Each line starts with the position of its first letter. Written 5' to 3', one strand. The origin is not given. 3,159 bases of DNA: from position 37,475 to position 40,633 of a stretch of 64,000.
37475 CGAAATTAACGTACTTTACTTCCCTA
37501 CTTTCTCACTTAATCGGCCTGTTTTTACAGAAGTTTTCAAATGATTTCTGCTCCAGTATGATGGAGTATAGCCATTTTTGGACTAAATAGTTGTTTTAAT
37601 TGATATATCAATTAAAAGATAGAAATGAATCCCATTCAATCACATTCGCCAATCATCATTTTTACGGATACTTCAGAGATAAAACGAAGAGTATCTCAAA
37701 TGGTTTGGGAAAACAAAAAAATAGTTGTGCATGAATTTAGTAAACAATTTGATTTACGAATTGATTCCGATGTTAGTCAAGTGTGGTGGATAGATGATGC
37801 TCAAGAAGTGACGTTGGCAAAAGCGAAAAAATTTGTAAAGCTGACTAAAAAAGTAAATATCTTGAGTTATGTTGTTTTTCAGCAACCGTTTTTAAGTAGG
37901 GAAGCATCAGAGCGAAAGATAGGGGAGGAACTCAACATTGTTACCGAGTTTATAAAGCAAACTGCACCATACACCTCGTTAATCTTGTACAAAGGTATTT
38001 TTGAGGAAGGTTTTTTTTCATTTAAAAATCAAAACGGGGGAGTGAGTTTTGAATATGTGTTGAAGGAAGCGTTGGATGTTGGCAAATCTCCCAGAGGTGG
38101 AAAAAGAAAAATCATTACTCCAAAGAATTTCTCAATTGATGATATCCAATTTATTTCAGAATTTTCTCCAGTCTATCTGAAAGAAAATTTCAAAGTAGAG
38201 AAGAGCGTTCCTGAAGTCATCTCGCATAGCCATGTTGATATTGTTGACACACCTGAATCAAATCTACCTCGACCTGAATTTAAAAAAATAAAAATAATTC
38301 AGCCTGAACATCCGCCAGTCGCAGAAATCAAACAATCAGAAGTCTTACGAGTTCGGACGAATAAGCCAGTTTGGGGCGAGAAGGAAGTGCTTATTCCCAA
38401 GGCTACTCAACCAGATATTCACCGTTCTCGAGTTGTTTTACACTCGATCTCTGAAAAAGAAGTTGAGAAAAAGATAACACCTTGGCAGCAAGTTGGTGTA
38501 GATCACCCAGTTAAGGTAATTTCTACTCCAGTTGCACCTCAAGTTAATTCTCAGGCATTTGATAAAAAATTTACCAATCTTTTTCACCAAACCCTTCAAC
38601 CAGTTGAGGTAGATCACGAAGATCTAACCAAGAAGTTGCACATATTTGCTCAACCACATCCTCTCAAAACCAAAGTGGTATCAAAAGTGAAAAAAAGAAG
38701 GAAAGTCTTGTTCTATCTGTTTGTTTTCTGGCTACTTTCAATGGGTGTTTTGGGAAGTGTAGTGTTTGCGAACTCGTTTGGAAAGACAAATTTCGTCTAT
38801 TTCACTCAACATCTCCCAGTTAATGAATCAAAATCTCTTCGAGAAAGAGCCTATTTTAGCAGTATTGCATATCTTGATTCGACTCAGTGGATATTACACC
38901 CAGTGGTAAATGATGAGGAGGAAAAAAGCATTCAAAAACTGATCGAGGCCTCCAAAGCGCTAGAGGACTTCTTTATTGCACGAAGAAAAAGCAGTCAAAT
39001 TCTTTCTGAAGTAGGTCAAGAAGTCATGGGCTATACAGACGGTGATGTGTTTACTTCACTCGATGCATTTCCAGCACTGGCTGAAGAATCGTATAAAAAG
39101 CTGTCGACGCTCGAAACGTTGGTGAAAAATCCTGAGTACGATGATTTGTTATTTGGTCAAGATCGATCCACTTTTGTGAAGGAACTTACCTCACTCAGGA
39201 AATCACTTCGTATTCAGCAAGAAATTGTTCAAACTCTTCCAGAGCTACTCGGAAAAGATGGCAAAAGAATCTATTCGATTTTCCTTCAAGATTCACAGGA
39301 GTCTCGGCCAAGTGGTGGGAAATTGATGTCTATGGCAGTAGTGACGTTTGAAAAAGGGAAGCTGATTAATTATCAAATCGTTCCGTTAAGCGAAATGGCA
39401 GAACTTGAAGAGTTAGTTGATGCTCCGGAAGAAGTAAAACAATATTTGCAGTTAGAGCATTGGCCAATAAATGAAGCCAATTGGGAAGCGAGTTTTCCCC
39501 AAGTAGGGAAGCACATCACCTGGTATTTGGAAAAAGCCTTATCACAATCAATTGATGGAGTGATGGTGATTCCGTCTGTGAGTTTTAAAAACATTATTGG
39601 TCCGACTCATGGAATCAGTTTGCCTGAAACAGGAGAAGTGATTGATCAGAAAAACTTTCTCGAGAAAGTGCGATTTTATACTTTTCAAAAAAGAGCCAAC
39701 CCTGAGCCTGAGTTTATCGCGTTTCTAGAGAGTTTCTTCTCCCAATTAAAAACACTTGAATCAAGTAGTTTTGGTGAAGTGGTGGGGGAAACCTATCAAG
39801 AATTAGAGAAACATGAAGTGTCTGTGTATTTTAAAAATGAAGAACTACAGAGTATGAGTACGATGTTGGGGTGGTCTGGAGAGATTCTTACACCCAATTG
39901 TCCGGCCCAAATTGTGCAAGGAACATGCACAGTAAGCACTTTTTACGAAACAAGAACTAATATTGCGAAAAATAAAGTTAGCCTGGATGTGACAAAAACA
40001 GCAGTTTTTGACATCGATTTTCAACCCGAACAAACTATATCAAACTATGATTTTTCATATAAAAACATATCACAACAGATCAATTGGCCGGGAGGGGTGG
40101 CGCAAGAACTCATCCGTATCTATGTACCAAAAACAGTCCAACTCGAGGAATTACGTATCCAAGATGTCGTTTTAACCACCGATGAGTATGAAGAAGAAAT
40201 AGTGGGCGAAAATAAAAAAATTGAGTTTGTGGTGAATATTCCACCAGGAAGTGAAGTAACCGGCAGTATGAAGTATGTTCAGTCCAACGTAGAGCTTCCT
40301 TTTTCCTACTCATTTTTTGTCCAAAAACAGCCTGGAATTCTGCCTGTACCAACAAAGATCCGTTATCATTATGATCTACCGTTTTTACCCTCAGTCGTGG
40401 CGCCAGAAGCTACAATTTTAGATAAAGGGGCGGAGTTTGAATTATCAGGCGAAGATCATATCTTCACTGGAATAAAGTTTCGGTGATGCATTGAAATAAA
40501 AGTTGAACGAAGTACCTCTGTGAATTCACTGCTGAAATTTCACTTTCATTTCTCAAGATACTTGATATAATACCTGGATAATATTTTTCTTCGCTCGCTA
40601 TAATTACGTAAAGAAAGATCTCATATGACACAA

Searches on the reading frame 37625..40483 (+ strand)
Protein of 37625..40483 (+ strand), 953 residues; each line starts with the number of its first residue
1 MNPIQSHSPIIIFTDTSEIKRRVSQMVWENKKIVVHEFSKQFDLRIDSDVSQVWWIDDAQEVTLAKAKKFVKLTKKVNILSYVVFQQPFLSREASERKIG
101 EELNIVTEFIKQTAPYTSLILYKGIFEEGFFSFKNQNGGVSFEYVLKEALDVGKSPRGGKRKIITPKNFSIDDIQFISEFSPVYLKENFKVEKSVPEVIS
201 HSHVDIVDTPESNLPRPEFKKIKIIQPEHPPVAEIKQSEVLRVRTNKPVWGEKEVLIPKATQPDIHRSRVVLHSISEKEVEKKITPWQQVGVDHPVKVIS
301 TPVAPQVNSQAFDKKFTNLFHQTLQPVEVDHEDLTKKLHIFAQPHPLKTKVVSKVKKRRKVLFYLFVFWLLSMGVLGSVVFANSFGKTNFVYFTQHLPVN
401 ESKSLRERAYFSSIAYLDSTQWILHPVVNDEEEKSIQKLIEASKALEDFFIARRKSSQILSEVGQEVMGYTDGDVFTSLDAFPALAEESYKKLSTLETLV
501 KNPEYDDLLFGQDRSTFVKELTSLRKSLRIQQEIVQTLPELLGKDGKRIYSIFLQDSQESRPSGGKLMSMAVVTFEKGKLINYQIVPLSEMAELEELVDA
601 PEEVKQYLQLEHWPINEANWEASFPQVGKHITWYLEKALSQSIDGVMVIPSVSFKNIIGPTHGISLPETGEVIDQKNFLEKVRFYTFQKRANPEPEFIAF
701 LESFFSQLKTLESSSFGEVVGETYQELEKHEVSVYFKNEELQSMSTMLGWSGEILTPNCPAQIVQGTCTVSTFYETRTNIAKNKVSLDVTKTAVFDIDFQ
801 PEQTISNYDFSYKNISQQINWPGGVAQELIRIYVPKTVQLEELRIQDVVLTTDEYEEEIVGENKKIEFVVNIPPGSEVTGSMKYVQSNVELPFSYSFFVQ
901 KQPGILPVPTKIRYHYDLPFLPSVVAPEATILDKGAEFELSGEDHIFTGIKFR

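Call 75: search_protein_families(library=pfam, proteins=[window:37625-40483:+], max_evalue=0.001)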
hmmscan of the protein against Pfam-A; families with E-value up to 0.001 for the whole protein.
window:37625-40483:+ (953 aa): 1 family
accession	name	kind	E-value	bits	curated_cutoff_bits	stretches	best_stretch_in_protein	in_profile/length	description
PF13196.11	DUF4012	-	2.4e-16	61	28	1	545-682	1-139/144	Protein of unknown function (DUF4012)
